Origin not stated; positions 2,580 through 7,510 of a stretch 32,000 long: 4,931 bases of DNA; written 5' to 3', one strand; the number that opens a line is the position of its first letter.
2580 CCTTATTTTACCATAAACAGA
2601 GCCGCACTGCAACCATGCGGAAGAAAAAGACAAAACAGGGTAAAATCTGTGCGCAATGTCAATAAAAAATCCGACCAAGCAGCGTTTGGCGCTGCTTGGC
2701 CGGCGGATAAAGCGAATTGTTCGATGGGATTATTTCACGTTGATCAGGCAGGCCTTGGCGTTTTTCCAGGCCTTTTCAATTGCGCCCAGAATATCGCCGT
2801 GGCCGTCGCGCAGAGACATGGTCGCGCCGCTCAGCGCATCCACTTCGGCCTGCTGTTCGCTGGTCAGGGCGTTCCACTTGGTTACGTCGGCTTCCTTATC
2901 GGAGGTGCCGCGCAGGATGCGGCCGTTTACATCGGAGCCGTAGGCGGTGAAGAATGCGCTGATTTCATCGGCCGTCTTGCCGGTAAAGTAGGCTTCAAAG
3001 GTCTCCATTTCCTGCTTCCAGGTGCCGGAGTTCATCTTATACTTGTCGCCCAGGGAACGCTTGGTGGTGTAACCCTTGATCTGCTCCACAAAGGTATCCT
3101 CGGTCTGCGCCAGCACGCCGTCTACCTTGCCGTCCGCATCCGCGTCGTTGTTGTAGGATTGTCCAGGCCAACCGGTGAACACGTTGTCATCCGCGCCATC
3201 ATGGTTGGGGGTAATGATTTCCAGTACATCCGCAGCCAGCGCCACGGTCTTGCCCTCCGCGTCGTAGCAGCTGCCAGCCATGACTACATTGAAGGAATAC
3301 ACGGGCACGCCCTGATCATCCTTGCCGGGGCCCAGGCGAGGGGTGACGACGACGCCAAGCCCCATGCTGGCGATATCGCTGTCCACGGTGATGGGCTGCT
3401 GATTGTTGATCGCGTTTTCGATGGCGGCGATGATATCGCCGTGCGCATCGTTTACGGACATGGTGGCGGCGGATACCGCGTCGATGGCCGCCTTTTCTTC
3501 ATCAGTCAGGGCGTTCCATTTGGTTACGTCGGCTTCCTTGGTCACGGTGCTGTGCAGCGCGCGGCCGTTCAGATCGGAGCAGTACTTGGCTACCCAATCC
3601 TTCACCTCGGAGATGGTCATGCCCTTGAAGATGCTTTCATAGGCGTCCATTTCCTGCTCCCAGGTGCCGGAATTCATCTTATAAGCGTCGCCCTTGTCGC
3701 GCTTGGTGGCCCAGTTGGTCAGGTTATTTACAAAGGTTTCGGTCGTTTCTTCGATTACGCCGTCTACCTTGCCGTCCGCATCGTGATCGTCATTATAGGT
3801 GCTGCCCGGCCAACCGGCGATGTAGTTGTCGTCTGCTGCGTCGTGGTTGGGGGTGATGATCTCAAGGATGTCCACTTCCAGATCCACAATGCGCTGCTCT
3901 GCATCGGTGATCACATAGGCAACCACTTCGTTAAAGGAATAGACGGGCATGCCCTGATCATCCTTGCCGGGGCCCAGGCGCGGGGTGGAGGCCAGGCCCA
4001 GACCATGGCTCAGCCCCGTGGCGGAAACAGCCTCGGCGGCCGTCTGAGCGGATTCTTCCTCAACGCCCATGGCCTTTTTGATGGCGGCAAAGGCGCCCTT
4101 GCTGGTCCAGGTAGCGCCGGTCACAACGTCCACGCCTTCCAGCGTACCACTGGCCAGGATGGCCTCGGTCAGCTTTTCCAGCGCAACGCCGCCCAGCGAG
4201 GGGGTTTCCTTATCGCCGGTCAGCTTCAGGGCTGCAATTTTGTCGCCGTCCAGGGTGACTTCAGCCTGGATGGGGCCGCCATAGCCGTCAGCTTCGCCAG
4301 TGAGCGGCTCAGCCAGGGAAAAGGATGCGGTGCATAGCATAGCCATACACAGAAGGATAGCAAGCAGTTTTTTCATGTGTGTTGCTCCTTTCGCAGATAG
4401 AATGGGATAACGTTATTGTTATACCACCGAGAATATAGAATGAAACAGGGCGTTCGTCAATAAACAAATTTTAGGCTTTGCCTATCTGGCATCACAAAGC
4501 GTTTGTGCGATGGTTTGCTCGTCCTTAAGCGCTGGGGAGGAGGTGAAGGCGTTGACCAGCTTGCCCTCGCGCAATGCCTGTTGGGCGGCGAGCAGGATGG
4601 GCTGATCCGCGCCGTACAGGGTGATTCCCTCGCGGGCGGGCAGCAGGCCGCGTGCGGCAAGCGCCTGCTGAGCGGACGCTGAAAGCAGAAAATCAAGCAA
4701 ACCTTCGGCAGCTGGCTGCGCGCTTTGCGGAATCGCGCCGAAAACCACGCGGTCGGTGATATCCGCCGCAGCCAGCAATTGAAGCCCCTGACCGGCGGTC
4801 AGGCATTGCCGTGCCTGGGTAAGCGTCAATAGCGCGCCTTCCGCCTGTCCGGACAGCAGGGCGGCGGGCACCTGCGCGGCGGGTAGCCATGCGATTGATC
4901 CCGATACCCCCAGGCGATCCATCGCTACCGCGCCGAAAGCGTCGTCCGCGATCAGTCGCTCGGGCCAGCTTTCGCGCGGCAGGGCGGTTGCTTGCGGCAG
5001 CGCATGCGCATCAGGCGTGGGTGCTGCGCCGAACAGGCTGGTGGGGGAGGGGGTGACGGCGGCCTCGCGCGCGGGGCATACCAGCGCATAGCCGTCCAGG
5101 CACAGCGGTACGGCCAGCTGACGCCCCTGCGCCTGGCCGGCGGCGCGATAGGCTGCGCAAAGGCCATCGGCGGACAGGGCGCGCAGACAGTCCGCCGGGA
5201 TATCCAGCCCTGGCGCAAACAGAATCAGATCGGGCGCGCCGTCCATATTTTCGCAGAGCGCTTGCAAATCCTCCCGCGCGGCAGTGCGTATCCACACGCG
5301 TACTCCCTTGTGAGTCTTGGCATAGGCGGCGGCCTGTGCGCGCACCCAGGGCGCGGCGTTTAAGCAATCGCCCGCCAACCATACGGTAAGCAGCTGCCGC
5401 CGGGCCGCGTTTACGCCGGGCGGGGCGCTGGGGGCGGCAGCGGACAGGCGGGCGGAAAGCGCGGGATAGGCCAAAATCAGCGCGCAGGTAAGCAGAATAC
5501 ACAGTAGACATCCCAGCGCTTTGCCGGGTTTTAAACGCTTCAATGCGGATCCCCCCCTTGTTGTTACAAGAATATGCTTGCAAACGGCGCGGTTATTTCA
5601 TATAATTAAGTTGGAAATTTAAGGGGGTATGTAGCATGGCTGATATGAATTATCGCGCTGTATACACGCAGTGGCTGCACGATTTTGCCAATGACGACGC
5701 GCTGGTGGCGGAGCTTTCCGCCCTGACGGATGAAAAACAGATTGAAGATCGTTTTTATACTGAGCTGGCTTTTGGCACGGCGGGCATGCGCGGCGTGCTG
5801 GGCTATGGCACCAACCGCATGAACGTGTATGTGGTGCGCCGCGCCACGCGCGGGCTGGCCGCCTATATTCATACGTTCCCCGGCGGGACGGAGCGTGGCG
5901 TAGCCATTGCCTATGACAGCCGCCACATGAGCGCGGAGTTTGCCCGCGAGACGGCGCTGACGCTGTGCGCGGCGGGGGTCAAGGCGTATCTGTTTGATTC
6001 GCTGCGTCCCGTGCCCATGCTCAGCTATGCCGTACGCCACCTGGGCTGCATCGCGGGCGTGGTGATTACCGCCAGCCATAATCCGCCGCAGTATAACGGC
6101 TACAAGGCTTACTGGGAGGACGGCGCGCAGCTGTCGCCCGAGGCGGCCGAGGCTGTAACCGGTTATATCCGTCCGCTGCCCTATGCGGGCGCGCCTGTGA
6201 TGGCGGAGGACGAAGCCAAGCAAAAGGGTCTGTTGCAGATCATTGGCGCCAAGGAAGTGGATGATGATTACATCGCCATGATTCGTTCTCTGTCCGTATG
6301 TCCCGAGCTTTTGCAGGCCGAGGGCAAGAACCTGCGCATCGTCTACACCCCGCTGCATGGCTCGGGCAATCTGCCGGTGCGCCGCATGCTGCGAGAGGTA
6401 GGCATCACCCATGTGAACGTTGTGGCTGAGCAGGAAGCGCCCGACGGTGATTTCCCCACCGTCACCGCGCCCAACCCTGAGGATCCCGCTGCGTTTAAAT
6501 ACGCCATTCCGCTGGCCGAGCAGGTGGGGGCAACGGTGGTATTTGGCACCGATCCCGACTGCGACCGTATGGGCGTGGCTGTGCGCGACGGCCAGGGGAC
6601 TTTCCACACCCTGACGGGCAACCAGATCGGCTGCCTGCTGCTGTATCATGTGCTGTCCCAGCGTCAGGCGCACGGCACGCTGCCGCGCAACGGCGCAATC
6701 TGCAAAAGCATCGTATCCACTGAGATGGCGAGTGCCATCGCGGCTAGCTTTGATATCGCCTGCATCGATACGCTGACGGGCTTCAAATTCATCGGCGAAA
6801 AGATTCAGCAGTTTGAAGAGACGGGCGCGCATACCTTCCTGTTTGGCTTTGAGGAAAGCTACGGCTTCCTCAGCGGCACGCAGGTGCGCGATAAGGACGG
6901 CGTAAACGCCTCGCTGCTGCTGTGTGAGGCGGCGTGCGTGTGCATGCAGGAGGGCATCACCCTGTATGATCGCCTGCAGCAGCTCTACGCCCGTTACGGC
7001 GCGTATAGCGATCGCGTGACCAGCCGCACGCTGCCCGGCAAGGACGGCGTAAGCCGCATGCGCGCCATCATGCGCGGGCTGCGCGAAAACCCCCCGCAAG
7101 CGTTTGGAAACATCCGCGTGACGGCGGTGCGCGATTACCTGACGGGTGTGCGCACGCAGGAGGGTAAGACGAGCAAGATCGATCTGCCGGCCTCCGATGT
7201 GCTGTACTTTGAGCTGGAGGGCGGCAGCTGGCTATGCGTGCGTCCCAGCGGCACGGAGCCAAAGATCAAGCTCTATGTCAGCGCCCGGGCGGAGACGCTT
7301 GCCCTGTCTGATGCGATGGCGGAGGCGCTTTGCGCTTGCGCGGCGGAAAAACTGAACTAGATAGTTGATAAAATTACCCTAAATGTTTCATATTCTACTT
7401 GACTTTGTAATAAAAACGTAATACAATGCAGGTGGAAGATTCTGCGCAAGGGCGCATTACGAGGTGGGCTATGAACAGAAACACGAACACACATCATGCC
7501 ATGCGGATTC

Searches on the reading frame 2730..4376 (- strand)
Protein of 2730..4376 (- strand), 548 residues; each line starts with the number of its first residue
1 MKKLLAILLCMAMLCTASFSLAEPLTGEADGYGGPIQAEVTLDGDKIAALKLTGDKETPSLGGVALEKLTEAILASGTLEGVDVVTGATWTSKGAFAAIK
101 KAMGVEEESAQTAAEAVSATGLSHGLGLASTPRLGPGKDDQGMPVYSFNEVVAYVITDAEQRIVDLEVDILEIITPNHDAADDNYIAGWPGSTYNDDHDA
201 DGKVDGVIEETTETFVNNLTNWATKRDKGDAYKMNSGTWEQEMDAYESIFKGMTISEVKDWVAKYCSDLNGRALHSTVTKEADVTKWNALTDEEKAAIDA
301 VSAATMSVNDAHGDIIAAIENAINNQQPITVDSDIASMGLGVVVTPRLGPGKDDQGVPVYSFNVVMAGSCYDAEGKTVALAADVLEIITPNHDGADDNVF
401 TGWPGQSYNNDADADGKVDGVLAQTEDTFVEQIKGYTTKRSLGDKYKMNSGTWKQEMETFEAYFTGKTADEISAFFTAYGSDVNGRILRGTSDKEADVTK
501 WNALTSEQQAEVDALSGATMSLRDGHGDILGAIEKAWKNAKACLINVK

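Call 85: search_protein_families(library=pfam, proteins=[window:2730-4376:-], max_evalue=0.0001)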
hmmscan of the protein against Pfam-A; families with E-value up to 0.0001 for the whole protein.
window:2730-4376:- (548 aa): 1 family
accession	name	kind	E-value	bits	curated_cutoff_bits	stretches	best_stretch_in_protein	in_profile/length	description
PF04205.19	FMN_bind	-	1.1e-16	61.6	22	1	31-103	1-76/77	FMN-binding domain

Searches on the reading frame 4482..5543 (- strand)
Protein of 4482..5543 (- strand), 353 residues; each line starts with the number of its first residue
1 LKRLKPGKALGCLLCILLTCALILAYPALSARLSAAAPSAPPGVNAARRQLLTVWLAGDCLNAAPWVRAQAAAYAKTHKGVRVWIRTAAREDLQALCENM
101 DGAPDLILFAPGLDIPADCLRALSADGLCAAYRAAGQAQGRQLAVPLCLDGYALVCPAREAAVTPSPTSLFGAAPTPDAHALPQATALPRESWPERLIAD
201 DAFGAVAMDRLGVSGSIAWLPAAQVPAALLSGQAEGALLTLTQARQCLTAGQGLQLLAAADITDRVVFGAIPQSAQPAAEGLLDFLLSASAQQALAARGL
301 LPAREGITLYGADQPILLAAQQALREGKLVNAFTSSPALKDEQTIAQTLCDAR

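Call 85: search_protein_families(library=pfam, proteins=[window:4482-5543:-], max_evalue=0.0001)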
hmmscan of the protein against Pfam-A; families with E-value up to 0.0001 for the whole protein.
window:4482-5543:- (353 aa): 1 family
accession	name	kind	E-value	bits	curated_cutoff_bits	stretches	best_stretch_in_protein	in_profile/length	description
PF13531.11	SBP_bac_11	-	3.4e-06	27.4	25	0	222-300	144-226/227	Bacterial extracellular solute-binding protein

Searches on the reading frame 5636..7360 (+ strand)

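Call 6: search_protein_families(library=pfam, proteins=[window:5636-7360:+], max_evalue=0.001)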
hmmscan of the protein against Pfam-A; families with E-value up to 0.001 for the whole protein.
window:5636-7360:+ (574 aa): 4 families
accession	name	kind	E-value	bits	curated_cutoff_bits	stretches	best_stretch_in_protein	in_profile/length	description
PF02878.22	PGM_PMM_I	-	1.5e-39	135.3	22.5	1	45-177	3-130/138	Phosphoglucomutase/phosphomannomutase, alpha/beta/alpha domain I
PF02879.22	PGM_PMM_II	-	1.2e-24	87.2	29.3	1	211-319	2-101/103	Phosphoglucomutase/phosphomannomutase, alpha/beta/alpha domain II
PF02880.22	PGM_PMM_III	-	1.8e-18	67.2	20.7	1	328-454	2-115/115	Phosphoglucomutase/phosphomannomutase, alpha/beta/alpha domain III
PF00408.26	PGM_PMM_IV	-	2.4e-06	28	23.1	1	520-551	23-53/68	Phosphoglucomutase/phosphomannomutase, C-terminal domain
